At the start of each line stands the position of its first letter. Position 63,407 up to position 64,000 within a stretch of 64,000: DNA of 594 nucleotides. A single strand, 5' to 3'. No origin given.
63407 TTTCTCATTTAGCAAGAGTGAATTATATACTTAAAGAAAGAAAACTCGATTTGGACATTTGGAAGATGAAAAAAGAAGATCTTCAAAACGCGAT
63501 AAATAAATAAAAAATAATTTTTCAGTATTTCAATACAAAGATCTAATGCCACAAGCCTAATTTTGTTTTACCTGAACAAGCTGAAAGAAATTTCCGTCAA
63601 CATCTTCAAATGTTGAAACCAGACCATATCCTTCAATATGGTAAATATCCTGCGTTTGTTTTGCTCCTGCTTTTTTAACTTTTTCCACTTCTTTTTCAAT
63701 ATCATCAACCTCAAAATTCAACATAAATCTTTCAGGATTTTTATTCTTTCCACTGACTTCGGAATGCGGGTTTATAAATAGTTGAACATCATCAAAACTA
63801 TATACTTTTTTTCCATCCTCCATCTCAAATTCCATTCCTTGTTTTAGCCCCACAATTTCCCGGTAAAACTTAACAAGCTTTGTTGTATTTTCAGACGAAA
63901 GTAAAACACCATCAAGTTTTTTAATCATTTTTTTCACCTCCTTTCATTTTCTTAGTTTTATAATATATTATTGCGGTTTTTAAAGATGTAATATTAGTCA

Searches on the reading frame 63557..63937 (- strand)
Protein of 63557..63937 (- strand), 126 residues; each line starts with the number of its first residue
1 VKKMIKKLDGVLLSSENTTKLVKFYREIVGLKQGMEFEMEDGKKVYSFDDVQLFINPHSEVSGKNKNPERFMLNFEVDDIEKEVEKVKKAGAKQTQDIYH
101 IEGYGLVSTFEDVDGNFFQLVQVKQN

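Call 48: search_protein_families(library=pfam, proteins=[window:63557-63937:-], max_evalue=0.00001)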
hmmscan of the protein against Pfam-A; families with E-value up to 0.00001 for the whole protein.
window:63557-63937:- (126 aa): 2 families
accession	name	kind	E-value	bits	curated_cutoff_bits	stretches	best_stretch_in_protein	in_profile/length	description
PF18029.7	Glyoxalase_6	-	1.1e-09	39.3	23.6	1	13-121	4-106/106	Glyoxalase-like domain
PF00903.31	Glyoxalase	-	2.2e-07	31.7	20.6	1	9-120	3-121/121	Glyoxalase/Bleomycin resistance protein/Dioxygenase superfamily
